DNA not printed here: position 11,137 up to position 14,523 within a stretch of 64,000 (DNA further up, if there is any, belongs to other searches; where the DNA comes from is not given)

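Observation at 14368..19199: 4.8-kb IS1-family cargo-carrying IS inserted exactly on the acnA stop codon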

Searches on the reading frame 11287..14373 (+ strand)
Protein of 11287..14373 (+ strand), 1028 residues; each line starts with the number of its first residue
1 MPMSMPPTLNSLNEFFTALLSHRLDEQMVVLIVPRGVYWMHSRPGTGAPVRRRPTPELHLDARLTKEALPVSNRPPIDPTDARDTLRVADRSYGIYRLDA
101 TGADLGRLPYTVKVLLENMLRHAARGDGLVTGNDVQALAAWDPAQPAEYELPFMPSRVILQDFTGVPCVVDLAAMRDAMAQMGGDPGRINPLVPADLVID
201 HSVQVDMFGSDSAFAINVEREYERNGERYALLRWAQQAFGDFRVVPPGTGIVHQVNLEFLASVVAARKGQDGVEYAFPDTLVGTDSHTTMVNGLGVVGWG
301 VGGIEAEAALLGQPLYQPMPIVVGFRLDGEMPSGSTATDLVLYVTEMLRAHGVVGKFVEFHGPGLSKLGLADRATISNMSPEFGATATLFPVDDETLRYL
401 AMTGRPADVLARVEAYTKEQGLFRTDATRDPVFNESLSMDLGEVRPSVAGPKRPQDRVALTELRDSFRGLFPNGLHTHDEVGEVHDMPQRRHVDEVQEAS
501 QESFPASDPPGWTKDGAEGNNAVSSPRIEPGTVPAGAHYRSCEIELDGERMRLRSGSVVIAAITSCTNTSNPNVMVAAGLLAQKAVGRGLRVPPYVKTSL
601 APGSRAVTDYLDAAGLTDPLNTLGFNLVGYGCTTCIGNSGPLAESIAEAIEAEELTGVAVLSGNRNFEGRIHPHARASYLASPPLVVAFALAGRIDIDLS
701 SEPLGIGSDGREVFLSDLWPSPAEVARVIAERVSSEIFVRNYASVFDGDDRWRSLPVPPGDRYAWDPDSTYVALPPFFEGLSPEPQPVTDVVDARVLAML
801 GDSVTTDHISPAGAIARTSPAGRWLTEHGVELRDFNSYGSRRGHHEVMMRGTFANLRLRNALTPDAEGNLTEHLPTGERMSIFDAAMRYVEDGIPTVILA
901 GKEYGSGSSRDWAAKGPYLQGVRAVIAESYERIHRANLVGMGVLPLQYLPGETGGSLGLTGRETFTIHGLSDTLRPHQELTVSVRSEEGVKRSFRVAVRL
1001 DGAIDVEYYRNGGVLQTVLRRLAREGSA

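Call 6: search_protein_families(library=pfam, proteins=[window:11287-14373:+], max_evalue=0.01)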
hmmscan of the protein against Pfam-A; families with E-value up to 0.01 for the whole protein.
window:11287-14373:+ (1028 aa): 2 families
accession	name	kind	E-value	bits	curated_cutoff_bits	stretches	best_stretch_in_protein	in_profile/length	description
PF00330.25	Aconitase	-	3.3e-157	524.6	28.7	1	149-693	14-463/463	Aconitase family (aconitate hydratase)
PF00694.25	Aconitase_C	-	8e-42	143.1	22.8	1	823-948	3-128/131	Aconitase C-terminal domain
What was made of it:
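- Checked: The left copy contains the acnA TGA (14371-14373), so acnA (11287-14373; Aconitase plus Aconitase_C, call 6) is intact.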
